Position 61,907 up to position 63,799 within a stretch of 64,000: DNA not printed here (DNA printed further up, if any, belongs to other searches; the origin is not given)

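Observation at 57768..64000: TBDR / two-subunit aconitase X / CrtI-like oxidoreductase / MFS cluster: a candidate uncharacterised catabolic pathway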

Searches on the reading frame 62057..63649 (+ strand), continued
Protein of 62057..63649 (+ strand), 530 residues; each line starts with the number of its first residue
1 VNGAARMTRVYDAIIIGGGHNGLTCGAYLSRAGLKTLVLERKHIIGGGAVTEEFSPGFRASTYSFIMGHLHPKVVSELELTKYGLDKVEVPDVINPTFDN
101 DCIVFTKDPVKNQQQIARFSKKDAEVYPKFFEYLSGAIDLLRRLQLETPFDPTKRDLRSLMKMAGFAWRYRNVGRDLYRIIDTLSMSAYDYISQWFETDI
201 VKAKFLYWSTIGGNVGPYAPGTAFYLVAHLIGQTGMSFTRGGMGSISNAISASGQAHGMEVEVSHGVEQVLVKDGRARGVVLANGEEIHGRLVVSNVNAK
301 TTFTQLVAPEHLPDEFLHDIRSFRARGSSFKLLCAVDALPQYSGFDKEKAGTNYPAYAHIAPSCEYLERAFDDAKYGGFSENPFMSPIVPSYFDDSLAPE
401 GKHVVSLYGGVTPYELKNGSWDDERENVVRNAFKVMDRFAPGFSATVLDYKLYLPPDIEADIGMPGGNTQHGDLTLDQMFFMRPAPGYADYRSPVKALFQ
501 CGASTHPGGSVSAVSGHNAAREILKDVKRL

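Call 70: find_homologous_proteins(query=window:62075-63649:+, max_evalue=1e-30)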
Query window:62075-63649:+ (524 aa): 7949 proteins with E <= 1e-30 among 8000 candidates; the best 120 are listed.
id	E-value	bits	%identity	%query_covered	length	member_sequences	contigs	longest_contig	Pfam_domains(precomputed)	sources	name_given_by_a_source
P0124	0.0e+0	1192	98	100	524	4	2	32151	PF01946.24,PF01266.31,PF01593.31,PF13450.13,PF00890.31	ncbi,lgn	ncbi:MAG: NAD(P)/FAD-dependent oxidoreductase [Pseudomonadota bacterium]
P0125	0.0e+0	1048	84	100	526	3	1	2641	PF01946.24,PF01266.31,PF01593.31,PF13450.13,PF07992.21,PF12831.14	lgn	-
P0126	0.0e+0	1037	83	99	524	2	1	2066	PF01946.24,PF01266.31,PF01593.31,PF13450.13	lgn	-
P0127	0.0e+0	1036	83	100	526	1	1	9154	PF01946.24,PF01266.31,PF01593.31,PF13450.13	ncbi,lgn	ncbi:MAG: NAD(P)/FAD-dependent oxidoreductase [Pseudomonadota bacterium]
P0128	0.0e+0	1033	81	100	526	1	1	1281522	PF01946.24,PF01266.31,PF01593.31,PF13450.13,PF00890.31,PF07992.21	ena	-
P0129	0.0e+0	1032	81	100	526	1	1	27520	PF01946.24,PF01266.31,PF01593.31,PF13450.13,PF12831.14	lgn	-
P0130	0.0e+0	1030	84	100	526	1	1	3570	PF01946.24,PF01266.31,PF01593.31,PF13450.13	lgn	-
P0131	0.0e+0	1030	82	99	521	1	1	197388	PF01266.31,PF01593.31,PF13450.13,PF07992.21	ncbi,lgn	ncbi:MAG: NAD(P)/FAD-dependent oxidoreductase [Pseudomonadota bacterium]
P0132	3.0e-297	1005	78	100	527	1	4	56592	PF01266.31,PF01593.31,PF13450.13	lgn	-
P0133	6.6e-295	997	79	100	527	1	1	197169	PF01266.31,PF01593.31,PF13450.13,PF07992.21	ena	-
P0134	9.6e-292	986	78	99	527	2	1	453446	PF01946.24,PF01266.31,PF01593.31,PF13450.13,PF12831.14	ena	-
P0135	1.3e-291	986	78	100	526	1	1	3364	PF01946.24,PF01266.31,PF01593.31,PF13450.13,PF12831.14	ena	-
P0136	5.3e-288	974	78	100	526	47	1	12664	PF01946.24,PF01266.31,PF01593.31,PF13450.13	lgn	-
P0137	1.9e-287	972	78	100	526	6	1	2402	PF01946.24,PF01266.31,PF01593.31,PF13450.13,PF00890.31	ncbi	-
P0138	1.3e-286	969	77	100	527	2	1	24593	PF01946.24,PF01266.31,PF01593.31,PF13450.13,PF00890.31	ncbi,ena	-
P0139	4.1e-286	968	77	100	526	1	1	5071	PF01946.24,PF01266.31,PF01593.31,PF13450.13,PF12831.14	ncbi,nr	ncbi:MAG: NAD(P)/FAD-dependent oxidoreductase [Gemmatimonadetes bacterium]|nr:NAD(P)/FAD-dependent o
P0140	5.6e-282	954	76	100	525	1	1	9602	PF01946.24,PF01266.31,PF01593.31,PF13450.13,PF12831.14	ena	-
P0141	1.1e-281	953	76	100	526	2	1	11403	PF01946.24,PF01266.31,PF01593.31,PF13450.13,PF12831.14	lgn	-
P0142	1.4e-281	953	76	100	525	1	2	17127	PF01946.24,PF01266.31,PF01593.31,PF13450.13,PF12831.14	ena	-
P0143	6.6e-281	951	76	99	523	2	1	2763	PF01946.24,PF01266.31,PF01593.31,PF13450.13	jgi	jgi:phytoene dehydrogenase-like protein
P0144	1.1e-280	950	75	100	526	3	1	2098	PF01946.24,PF01266.31,PF01593.31,PF13450.13,PF00890.31,PF07992.21,PF12831.14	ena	-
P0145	4.5e-277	938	75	100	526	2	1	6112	PF01946.24,PF01266.31,PF01593.31,PF13450.13,PF00890.31,PF07992.21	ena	-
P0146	1.3e-276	936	75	100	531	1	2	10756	PF01266.31,PF01593.31,PF13450.13,PF00890.31,PF07992.21,PF12831.14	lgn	-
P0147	2.7e-275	932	73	100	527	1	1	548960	PF01946.24,PF01266.31,PF01593.31,PF13450.13,PF00890.31,PF07992.21,PF12831.14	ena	-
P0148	3.5e-273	925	73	100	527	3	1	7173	PF01946.24,PF01266.31,PF01593.31,PF13450.13,PF00890.31,PF07992.21,PF12831.14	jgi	jgi:phytoene dehydrogenase-like protein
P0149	2.3e-271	919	73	100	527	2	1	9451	PF01946.24,PF01266.31,PF01593.31,PF13450.13,PF00890.31,PF07992.21,PF12831.14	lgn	-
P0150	5.8e-269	911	71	100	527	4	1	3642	PF01946.24,PF01266.31,PF01593.31,PF13450.13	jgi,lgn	jgi:phytoene dehydrogenase-like protein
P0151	8.7e-269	911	73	100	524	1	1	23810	PF01946.24,PF01266.31,PF01593.31,PF13450.13,PF00890.31,PF12831.14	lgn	-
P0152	4.6e-266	902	72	100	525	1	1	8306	PF01946.24,PF01266.31,PF01593.31,PF13450.13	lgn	-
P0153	2.3e-265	899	73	100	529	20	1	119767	PF01946.24,PF01266.31,PF01593.31,PF13450.13,PF00890.31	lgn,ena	-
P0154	2.8e-264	896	72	100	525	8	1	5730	PF01946.24,PF01266.31,PF01593.31,PF13450.13,PF00890.31,PF12831.14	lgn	-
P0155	4.1e-264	895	73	100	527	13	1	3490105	PF01946.24,PF01266.31,PF01593.31,PF13450.13,PF00890.31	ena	-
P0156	3.9e-261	885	72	100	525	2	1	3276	PF01946.24,PF01266.31,PF01593.31,PF13450.13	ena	-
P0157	1.9e-260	883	70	100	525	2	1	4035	PF01946.24,PF01266.31,PF01593.31,PF13450.13,PF00890.31,PF12831.14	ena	-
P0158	2.3e-260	883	70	100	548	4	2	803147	PF01946.24,PF01266.31,PF01593.31,PF13450.13,PF07992.21,PF12831.14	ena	-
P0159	6.7e-260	881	72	100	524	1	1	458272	PF01946.24,PF01266.31,PF01593.31,PF13450.13,PF07992.21,PF12831.14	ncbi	ncbi:MAG: NAD(P)/FAD-dependent oxidoreductase [Pseudomonadota bacterium]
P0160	7.6e-260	881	72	100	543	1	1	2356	PF01946.24,PF01266.31,PF01593.31,PF13450.13,PF00890.31,PF07992.21,PF12831.14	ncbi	ncbi:MAG: NAD(P)/FAD-dependent oxidoreductase, partial [Pseudomonadota bacterium]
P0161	2.3e-259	880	71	100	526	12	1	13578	PF01266.31,PF01593.31,PF13450.13,PF00890.31,PF07992.21,PF12831.14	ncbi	-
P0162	6.0e-258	875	70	99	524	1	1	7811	PF01946.24,PF01266.31,PF01593.31,PF13450.13,PF00890.31,PF12831.14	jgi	jgi:phytoene dehydrogenase-like protein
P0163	7.3e-258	875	70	100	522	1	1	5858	PF01266.31,PF01593.31,PF13450.13,PF00890.31,PF07992.21,PF00070.34,PF12831.14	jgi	-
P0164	7.6e-256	868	69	100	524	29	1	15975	PF01266.31,PF01593.31,PF13450.13,PF00890.31,PF07992.21,PF00070.34,PF12831.14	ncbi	-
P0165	1.5e-255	867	69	100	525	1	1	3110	PF01946.24,PF01266.31,PF01593.31,PF13450.13,PF07992.21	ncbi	ncbi:MAG: NAD(P)/FAD-dependent oxidoreductase [Pseudomonadales bacterium]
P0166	1.8e-255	867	69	100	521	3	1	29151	PF01946.24,PF01266.31,PF01593.31,PF13450.13,PF00890.31,PF07992.21,PF00070.34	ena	-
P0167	2.1e-255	866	69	100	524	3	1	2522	PF01266.31,PF01593.31,PF13450.13,PF00890.31,PF07992.21,PF00070.34,PF12831.14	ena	-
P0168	2.8e-254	863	69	100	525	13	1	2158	PF01946.24,PF01266.31,PF01593.31,PF13450.13,PF00890.31,PF12831.14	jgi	-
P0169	5.8e-254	862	69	100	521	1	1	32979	PF01946.24,PF01266.31,PF01593.31,PF13450.13,PF00890.31,PF07992.21,PF00070.34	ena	-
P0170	5.8e-254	862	69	100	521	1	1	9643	PF01946.24,PF01266.31,PF01593.31,PF13450.13,PF00890.31,PF07992.21,PF00070.34,PF03486.21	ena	-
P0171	6.8e-254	861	68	100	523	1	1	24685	PF01266.31,PF01593.31,PF13450.13,PF00890.31,PF12831.14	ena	-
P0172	7.9e-254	861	68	100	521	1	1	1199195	PF01946.24,PF01266.31,PF01593.31,PF13450.13,PF00890.31,PF07992.21,PF00070.34,PF03486.21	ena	-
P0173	8.0e-254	861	69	100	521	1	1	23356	PF01946.24,PF01266.31,PF01593.31,PF13450.13,PF00890.31,PF07992.21,PF00070.34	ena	-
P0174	2.1e-253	860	68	100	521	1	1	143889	PF01946.24,PF01266.31,PF01593.31,PF13450.13,PF00890.31,PF07992.21,PF00070.34,PF03486.21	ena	-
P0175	3.0e-253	859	68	100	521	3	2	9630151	PF01946.24,PF01266.31,PF01593.31,PF13450.13,PF00890.31,PF07992.21,PF00070.34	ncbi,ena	-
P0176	3.4e-253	859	68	100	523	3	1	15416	PF01266.31,PF01593.31,PF13450.13,PF00890.31,PF12831.14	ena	-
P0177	4.6e-253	859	70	100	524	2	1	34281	PF01946.24,PF01266.31,PF01593.31,PF13450.13,PF00890.31,PF12831.14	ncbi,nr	ncbi:MAG: NAD(P)/FAD-dependent oxidoreductase [Alphaproteobacteria bacterium]|nr:MAG: NAD(P)/FAD-dep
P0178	4.8e-253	859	68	100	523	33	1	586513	PF01266.31,PF01593.31,PF13450.13,PF00890.31,PF12831.14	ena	-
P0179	6.0e-253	858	68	100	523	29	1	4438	PF01266.31,PF01593.31,PF13450.13,PF07992.21,PF12831.14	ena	-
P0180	1.4e-252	857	68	100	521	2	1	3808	PF01946.24,PF01266.31,PF01593.31,PF13450.13,PF00890.31,PF07992.21,PF00070.34,PF03486.21,PF00996.25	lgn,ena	-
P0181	4.3e-252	856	68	100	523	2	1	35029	PF01946.24,PF01266.31,PF01593.31,PF13450.13,PF00890.31,PF07992.21,PF12831.14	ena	-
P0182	5.4e-252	855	68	100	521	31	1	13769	PF01946.24,PF01266.31,PF01593.31,PF13450.13,PF00890.31,PF07992.21,PF00070.34,PF03486.21,PF12831.14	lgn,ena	-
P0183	1.0e-251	854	68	100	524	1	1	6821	PF01266.31,PF01593.31,PF13450.13,PF00890.31,PF07992.21,PF00070.34,PF03486.21,PF12831.14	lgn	-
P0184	1.1e-251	854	68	100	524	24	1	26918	PF01266.31,PF01593.31,PF13450.13,PF00890.31,PF12831.14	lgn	-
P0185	1.2e-251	854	69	98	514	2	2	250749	PF01266.31,PF01593.31,PF13450.13,PF00890.31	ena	-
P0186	1.4e-251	854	68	100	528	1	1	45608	PF01266.31,PF01593.31,PF13450.13,PF00890.31,PF07992.21,PF03486.21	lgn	-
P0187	5.6e-251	852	67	100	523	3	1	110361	PF01266.31,PF01593.31,PF13450.13,PF00890.31,PF07992.21,PF12831.14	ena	-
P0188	2.1e-250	850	68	99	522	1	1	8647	PF01946.24,PF01266.31,PF01593.31,PF13450.13,PF00890.31,PF07992.21,PF00070.34,PF12831.14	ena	-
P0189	2.2e-250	850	68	100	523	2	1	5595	PF01946.24,PF01266.31,PF01593.31,PF13450.13,PF00890.31,PF00070.34,PF12831.14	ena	-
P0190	4.2e-250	849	67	100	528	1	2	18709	PF01946.24,PF01266.31,PF01593.31,PF13450.13,PF00890.31,PF07992.21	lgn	-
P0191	8.9e-250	848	68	100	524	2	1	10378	PF01946.24,PF01266.31,PF01593.31,PF13450.13,PF00890.31,PF07992.21,PF00070.34,PF00996.25,PF12831.14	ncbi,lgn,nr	ncbi:MAG: NAD(P)/FAD-dependent oxidoreductase [Hyphomonadaceae bacterium]|nr:NAD(P)/FAD-dependent ox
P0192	3.5e-249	846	69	100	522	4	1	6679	PF01266.31,PF01593.31,PF13450.13,PF00890.31,PF07992.21,PF12831.14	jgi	jgi:phytoene dehydrogenase-like protein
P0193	4.0e-249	846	68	100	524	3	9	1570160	PF01266.31,PF01593.31,PF13450.13,PF00890.31,PF12831.14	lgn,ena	-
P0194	7.3e-249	845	69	99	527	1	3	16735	PF01946.24,PF01266.31,PF01593.31,PF13450.13,PF00890.31,PF07992.21,PF12831.14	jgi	jgi:phytoene dehydrogenase-like protein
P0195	8.0e-248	841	69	100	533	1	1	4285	PF01266.31,PF01593.31,PF13450.13,PF00890.31,PF07992.21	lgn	-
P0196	8.7e-248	841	67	100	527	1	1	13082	PF01946.24,PF01266.31,PF01593.31,PF13450.13,PF07992.21,PF12831.14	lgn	-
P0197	2.9e-247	840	67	100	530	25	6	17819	PF01946.24,PF01266.31,PF01593.31,PF13450.13,PF00890.31,PF07992.21,PF00070.34,PF12831.14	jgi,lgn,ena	jgi:phytoene dehydrogenase-like protein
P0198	2.7e-246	836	69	99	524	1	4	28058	PF01266.31,PF01593.31,PF13450.13,PF00890.31,PF07992.21,PF12831.14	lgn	-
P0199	3.4e-246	836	68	100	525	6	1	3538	PF01946.24,PF01266.31,PF01593.31,PF13450.13,PF00890.31,PF12831.14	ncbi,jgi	jgi:phytoene dehydrogenase-like protein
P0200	3.7e-246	836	67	100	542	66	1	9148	PF01946.24,PF01266.31,PF01593.31,PF13450.13,PF00890.31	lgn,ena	-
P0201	6.7e-246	835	67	100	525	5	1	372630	PF01946.24,PF01266.31,PF01593.31,PF13450.13,PF00890.31,PF07992.21,PF00070.34,PF12831.14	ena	-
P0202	1.1e-245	834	66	100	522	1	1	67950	PF01946.24,PF01266.31,PF01593.31,PF13450.13,PF00890.31,PF07992.21,PF00070.34,PF03486.21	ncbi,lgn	ncbi:MAG: NAD(P)/FAD-dependent oxidoreductase [Pseudomonadota bacterium]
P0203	1.7e-245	834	67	100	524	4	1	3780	PF01266.31,PF01593.31,PF13450.13,PF00890.31,PF07992.21,PF00070.34,PF12831.14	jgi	jgi:phytoene dehydrogenase-like protein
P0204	2.7e-245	833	67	100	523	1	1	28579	PF01266.31,PF01593.31,PF13450.13,PF00890.31,PF07992.21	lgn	-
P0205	3.2e-245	833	66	100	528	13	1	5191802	PF01266.31,PF01593.31,PF13450.13,PF00890.31,PF07992.21,PF00070.34,PF12831.14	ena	-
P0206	5.4e-245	832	66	99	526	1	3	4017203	PF01946.24,PF01266.31,PF01593.31,PF13450.13,PF00890.31,PF07992.21,PF00070.34,PF03486.21,PF12831.14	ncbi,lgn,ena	-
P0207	9.0e-245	831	68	98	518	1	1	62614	PF01266.31,PF01593.31,PF13450.13,PF00890.31,PF07992.21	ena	-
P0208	9.6e-245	831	67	99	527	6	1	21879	PF01946.24,PF01266.31,PF01593.31,PF13450.13,PF00890.31,PF07992.21,PF12831.14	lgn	-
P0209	1.3e-244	831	67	99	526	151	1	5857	PF01266.31,PF01593.31,PF13450.13,PF00890.31,PF12831.14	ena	-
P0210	1.5e-244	831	67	100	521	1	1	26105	PF01946.24,PF01266.31,PF01593.31,PF13450.13,PF00890.31,PF07992.21,PF03486.21,PF12831.14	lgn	-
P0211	2.7e-244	830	68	99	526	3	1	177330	PF01946.24,PF01266.31,PF01593.31,PF13450.13,PF00890.31,PF07992.21,PF12831.14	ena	-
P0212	1.3e-243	828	67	99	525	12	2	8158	PF01946.24,PF01266.31,PF01593.31,PF13450.13,PF00890.31,PF07992.21,PF03486.21,PF12831.14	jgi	jgi:phytoene dehydrogenase-like protein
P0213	1.7e-243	827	66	100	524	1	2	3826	PF01946.24,PF01266.31,PF01593.31,PF13450.13,PF00890.31,PF12831.14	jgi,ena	-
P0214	4.4e-243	826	67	99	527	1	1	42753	PF01946.24,PF01266.31,PF01593.31,PF13450.13,PF00890.31,PF12831.14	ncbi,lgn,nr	ncbi:MAG: NAD(P)/FAD-dependent oxidoreductase [Rhodobacteraceae bacterium]|nr:NAD(P)/FAD-dependent o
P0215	1.4e-242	824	66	100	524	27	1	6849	PF01266.31,PF01593.31,PF13450.13,PF00890.31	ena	-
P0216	2.0e-242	824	66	99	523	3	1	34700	PF01266.31,PF01593.31,PF13450.13,PF00890.31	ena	-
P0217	4.3e-242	823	65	100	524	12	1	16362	PF01946.24,PF01266.31,PF01593.31,PF13450.13,PF00890.31,PF07992.21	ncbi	ncbi:MAG: NAD(P)/FAD-dependent oxidoreductase [Pseudomonadota bacterium]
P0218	7.7e-242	822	66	100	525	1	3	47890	PF01946.24,PF01266.31,PF01593.31,PF13450.13,PF00890.31,PF07992.21,PF00070.34,PF03486.21,PF12831.14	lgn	-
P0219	9.0e-242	821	67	98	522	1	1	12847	PF01946.24,PF01266.31,PF01593.31,PF13450.13,PF00890.31,PF07992.21,PF03486.21,PF12831.14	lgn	-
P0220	1.1e-241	821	66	100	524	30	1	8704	PF01266.31,PF01593.31,PF13450.13,PF00890.31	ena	-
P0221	2.0e-241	820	64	99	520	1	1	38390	PF01946.24,PF01266.31,PF01593.31,PF13450.13,PF00890.31,PF07992.21,PF00070.34,PF12831.14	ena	-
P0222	3.0e-241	820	65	100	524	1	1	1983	PF01266.31,PF01593.31,PF13450.13,PF00890.31,PF03486.21,PF12831.14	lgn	-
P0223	8.0e-241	818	66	100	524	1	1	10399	PF01266.31,PF01593.31,PF13450.13,PF00890.31,PF12831.14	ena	-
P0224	1.2e-240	818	66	98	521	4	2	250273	PF01266.31,PF01593.31,PF13450.13,PF00890.31,PF07992.21,PF12831.14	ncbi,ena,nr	ncbi:MAG: NAD(P)/FAD-dependent oxidoreductase [Albidovulum sp.]|nr:NAD(P)/FAD-dependent oxidoreducta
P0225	1.7e-240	817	66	100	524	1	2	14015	PF01266.31,PF01593.31,PF13450.13,PF00890.31,PF07992.21,PF00070.34,PF12831.14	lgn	-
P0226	3.2e-240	816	64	100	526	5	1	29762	PF01946.24,PF01266.31,PF01593.31,PF13450.13,PF00890.31,PF12831.14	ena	-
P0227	3.8e-240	816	66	99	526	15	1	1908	PF01946.24,PF01266.31,PF01593.31,PF13450.13,PF00890.31,PF07992.21,PF12831.14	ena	-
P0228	5.1e-240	816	65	100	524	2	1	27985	PF01946.24,PF01266.31,PF01593.31,PF13450.13,PF00890.31,PF07992.21,PF12831.14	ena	-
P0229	5.9e-240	815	67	100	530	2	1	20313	PF01946.24,PF01266.31,PF01593.31,PF13450.13,PF07992.21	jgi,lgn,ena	-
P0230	6.6e-240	815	66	100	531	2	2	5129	PF01946.24,PF01266.31,PF01593.31,PF13450.13,PF00890.31,PF07992.21,PF00070.34,PF03486.21,PF12831.14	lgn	-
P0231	4.5e-239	813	65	98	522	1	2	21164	PF01266.31,PF01593.31,PF13450.13,PF00890.31,PF07992.21,PF00070.34,PF03486.21,PF12831.14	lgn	-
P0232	9.7e-239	811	66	100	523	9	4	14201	PF01266.31,PF01593.31,PF13450.13,PF00890.31,PF12831.14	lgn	-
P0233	1.0e-238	811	66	100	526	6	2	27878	PF01946.24,PF01266.31,PF01593.31,PF13450.13,PF00890.31,PF07992.21,PF00070.34,PF12831.14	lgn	-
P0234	2.3e-238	810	68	99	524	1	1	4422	PF01266.31,PF01593.31,PF13450.13,PF00890.31,PF07992.21,PF12831.14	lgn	-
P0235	2.4e-238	810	65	100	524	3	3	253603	PF01946.24,PF01266.31,PF01593.31,PF13450.13,PF00890.31,PF07992.21,PF12831.14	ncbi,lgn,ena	-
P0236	2.5e-238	810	67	100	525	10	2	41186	PF01946.24,PF01266.31,PF01593.31,PF13450.13,PF00890.31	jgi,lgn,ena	-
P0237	5.9e-238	809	65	99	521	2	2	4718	PF01266.31,PF01593.31,PF13450.13,PF00890.31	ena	-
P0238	2.3e-237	807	66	97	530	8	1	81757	PF01946.24,PF01266.31,PF01593.31,PF13450.13,PF00890.31,PF07992.21,PF12831.14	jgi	jgi:phytoene dehydrogenase-like protein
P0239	7.9e-237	805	66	99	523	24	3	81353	PF01266.31,PF01593.31,PF13450.13,PF00890.31,PF12831.14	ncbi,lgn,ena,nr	ncbi:MAG: NAD(P)/FAD-dependent oxidoreductase [Rhodobacteraceae bacterium]|nr:NAD(P)/FAD-dependent o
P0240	9.3e-237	805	66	99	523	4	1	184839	PF01266.31,PF01593.31,PF13450.13,PF00890.31,PF07992.21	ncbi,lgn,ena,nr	ncbi:MAG: NAD(P)/FAD-dependent oxidoreductase [Paracoccaceae bacterium]|nr:NAD(P)/FAD-dependent oxid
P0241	1.7e-234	797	65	100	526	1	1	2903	PF01266.31,PF01593.31,PF13450.13,PF00890.31,PF07992.21,PF00070.34,PF12831.14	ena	-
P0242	5.5e-234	796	62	99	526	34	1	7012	PF01946.24,PF01266.31,PF01593.31,PF13450.13,PF00890.31,PF07992.21,PF12831.14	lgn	-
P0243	9.3e-234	795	65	100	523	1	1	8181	PF01266.31,PF01593.31,PF13450.13,PF00890.31,PF07992.21,PF03486.21,PF12831.14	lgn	-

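Call 71: find_encoding_contigs(protein=P0239, flank=9000, max_places=1)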
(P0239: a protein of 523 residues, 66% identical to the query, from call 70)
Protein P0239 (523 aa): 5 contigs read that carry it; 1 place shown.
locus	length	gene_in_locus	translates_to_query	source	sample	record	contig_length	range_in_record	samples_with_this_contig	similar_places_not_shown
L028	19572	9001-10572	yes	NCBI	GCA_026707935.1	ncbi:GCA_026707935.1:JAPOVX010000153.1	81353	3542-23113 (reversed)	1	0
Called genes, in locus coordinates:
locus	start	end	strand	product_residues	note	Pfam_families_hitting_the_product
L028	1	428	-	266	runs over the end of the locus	PF20434:BD-FAE, PF07859:Abhydrolase_3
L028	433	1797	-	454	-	PF01571:GCV_T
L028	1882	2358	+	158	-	PF14588:YjgF_endoribonc, PF01042:Ribonuc_L-PSP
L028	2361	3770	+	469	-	-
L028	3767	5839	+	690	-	PF02629:CoA_binding, PF13380:CoA_binding_2, PF13607:Succ_CoA_lig, PF13549:ATP-grasp_5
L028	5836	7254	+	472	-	PF00171:Aldedh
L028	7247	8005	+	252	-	PF00106:adh_short, PF08659:KR, PF13561:adh_short_C2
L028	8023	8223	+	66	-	PF01361:Tautomerase, PF14552:Tautomerase_2 (weak)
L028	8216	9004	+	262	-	PF00378:ECH_1, PF16113:ECH_2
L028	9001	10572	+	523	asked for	PF00890:FAD_binding_2 (weak), PF01266:DAO (weak), PF01593:Amino_oxidase, PF12831:FAD_oxidored (weak), PF13450:NAD_binding_8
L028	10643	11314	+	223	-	PF00857:Isochorismatase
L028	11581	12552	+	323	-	PF01547:SBP_bac_1, PF13416:SBP_bac_8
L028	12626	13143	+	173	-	-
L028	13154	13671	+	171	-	PF00528:BPD_transp_1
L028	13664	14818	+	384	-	PF00528:BPD_transp_1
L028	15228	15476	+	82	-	-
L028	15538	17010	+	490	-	PF04326:SLFN_AlbA_2, PF13749:HATPase_c_4, PF21247:Fic-like_C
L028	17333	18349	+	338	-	PF03480:DctP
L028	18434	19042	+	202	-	PF04290:DctQ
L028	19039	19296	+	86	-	-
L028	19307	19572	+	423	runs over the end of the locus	PF06808:DctM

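Call 72: find_encoding_contigs(protein=P0175, flank=9000, max_places=1)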
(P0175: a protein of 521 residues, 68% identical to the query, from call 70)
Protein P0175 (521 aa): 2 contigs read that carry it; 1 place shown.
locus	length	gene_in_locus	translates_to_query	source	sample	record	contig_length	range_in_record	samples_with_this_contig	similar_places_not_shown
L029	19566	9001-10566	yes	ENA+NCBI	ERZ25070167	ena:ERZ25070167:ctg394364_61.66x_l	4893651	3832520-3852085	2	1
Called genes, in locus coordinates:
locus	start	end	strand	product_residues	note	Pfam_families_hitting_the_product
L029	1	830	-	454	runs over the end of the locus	PF01571:GCV_T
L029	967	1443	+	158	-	PF14588:YjgF_endoribonc, PF01042:Ribonuc_L-PSP (weak)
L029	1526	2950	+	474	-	-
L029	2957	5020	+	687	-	PF02629:CoA_binding, PF13380:CoA_binding_2, PF13607:Succ_CoA_lig, PF13549:ATP-grasp_5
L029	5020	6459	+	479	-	PF00171:Aldedh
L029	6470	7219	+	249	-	PF00106:adh_short, PF08659:KR, PF13561:adh_short_C2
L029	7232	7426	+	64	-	PF01361:Tautomerase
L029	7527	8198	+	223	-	PF00857:Isochorismatase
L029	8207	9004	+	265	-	PF00378:ECH_1, PF16113:ECH_2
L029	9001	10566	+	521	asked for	PF00070:Pyr_redox (faint), PF00890:FAD_binding_2 (weak), PF01266:DAO (weak), PF01593:Amino_oxidase, PF01946:Thi4 (weak), PF07992:Pyr_redox_2 (faint), PF13450:NAD_binding_8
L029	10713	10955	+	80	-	PF03693:ParD_antitoxin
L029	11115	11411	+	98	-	-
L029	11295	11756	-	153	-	-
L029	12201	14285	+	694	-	PF05378:Hydant_A_N, PF01968:Hydantoinase_A, PF19278:Hydant_A_C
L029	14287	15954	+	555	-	PF02538:Hydantoinase_B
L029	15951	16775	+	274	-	PF01177:Asp_Glu_race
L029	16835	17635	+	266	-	PF01177:Asp_Glu_race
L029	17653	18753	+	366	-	PF01321:Creatinase_N, PF00557:Peptidase_M24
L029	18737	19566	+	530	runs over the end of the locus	PF02538:Hydantoinase_B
